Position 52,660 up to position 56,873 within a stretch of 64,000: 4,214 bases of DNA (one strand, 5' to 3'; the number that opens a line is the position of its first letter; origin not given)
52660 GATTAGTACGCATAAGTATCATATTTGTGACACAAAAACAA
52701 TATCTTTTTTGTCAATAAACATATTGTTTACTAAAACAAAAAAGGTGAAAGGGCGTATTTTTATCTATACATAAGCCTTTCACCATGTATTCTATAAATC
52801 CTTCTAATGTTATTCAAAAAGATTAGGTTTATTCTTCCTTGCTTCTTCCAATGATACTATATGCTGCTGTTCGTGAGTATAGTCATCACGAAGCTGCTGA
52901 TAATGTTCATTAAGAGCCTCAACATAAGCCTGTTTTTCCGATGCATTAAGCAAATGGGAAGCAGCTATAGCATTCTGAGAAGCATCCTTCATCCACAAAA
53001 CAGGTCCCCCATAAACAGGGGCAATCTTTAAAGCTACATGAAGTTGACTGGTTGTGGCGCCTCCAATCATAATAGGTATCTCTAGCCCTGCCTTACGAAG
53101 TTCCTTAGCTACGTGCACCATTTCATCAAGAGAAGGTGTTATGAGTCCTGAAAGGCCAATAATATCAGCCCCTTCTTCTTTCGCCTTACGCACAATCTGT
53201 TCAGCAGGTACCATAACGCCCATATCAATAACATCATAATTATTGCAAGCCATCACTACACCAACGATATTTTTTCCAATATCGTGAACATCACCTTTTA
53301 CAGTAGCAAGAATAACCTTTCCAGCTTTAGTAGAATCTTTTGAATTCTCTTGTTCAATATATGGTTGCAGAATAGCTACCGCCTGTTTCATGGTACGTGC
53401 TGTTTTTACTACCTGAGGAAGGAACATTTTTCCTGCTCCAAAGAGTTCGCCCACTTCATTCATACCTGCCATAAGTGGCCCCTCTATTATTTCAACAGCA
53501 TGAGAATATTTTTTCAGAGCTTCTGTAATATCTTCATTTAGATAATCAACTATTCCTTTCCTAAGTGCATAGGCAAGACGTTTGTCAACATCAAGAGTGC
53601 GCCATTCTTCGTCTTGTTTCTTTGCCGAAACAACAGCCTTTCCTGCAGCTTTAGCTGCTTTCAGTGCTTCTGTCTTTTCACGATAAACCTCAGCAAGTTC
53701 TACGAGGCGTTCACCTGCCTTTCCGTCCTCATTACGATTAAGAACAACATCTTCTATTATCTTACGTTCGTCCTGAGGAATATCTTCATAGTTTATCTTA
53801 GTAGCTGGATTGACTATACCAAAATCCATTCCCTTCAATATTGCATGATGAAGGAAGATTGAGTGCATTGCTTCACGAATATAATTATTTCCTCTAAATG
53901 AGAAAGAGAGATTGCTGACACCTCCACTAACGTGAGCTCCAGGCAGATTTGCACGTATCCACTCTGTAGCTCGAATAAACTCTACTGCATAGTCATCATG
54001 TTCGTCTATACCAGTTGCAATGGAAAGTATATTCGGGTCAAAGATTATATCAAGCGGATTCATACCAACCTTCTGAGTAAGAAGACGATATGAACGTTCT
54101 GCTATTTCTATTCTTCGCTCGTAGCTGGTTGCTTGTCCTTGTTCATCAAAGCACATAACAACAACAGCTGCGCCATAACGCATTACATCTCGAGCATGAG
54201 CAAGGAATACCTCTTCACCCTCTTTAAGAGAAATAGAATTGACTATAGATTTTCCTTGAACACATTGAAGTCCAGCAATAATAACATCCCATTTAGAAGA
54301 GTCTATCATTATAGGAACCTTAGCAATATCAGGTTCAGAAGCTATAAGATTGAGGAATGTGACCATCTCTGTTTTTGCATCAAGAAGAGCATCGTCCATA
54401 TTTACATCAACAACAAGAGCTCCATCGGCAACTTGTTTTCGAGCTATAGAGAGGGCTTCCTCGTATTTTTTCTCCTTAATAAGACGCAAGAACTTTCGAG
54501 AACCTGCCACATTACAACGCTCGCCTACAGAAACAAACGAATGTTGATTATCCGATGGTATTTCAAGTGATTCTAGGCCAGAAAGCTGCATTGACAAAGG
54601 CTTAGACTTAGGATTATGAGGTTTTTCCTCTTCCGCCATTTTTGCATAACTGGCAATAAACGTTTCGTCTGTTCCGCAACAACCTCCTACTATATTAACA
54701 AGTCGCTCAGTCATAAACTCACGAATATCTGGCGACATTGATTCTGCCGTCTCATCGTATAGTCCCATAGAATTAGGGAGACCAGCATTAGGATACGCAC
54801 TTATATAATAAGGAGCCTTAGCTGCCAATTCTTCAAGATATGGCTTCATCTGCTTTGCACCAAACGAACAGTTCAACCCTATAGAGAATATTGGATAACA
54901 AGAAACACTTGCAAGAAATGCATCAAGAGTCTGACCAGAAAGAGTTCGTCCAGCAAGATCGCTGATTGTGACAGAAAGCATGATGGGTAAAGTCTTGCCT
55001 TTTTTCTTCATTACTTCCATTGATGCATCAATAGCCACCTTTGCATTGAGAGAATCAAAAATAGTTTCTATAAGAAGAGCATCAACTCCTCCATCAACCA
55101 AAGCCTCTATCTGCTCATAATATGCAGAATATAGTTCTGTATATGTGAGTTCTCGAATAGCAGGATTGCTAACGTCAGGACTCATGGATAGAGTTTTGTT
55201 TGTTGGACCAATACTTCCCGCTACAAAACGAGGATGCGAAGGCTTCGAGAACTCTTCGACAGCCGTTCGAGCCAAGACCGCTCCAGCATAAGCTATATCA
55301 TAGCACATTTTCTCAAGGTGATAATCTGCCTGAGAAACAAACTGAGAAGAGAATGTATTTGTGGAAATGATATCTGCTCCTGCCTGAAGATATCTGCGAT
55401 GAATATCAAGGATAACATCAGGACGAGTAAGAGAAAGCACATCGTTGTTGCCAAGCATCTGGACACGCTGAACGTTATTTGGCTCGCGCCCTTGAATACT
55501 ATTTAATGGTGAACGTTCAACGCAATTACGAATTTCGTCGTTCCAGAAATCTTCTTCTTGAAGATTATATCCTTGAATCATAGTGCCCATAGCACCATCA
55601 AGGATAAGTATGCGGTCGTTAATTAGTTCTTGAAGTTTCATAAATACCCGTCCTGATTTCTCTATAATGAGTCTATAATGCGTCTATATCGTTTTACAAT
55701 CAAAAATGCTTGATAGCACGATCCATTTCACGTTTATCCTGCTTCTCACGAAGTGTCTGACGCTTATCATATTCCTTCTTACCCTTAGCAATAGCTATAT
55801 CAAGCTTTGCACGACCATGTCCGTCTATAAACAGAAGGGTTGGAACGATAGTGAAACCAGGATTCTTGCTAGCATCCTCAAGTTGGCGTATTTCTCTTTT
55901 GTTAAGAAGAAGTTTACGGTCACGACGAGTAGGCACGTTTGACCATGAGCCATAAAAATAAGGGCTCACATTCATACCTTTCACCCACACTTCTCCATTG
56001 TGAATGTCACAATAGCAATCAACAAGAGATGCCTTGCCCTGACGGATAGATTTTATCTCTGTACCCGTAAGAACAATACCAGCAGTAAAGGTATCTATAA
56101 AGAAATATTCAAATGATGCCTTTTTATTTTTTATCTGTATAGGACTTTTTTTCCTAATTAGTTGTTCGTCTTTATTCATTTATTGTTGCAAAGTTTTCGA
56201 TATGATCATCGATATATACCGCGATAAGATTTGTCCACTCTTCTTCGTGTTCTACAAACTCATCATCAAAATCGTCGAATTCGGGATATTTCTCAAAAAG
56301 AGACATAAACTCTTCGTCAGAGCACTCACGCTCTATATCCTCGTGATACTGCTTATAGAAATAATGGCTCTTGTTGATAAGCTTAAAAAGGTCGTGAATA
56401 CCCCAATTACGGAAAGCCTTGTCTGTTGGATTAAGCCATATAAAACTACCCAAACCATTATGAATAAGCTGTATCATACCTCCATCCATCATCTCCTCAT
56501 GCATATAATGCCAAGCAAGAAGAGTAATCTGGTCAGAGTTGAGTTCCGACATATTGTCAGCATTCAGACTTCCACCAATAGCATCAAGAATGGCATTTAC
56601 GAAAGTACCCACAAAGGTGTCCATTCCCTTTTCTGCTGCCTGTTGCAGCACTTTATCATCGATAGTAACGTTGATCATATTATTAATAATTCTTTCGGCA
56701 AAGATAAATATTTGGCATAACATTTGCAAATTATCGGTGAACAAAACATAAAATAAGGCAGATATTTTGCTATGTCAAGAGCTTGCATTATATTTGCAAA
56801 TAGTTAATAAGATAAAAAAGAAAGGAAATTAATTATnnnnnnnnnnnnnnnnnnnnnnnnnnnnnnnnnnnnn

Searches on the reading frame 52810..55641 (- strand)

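Call 66: search_protein_families(library=pfam, proteins=[window:52810-55641:-], max_evalue=0.00001)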
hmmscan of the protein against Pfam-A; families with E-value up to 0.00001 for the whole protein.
window:52810-55641:- (943 aa): 4 families
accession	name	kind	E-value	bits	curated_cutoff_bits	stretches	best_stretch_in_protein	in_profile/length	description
PF02574.22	S-methyl_trans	-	1.6e-89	300.9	22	1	12-335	1-282/283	Homocysteine S-methyltransferase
PF00809.28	Pterin_bind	-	3.4e-56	191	25.5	1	373-611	1-244/244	Pterin binding enzyme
PF02607.22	B12-binding_2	-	4.5e-24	84.9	23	1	687-758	3-73/74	B12 binding domain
PF02310.24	B12-binding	-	7.7e-22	77.8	32.1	1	774-865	1-92/121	B12 binding domain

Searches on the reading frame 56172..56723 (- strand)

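Call 66: search_protein_families(library=pfam, proteins=[window:56172-56723:-], max_evalue=0.00001)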
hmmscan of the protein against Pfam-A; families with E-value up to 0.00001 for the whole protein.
window:56172-56723:- (183 aa): 1 family
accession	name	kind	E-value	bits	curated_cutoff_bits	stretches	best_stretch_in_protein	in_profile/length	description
PF14300.12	DMP19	-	7.6e-20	72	25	1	60-174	2-112/112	DMP19-like protein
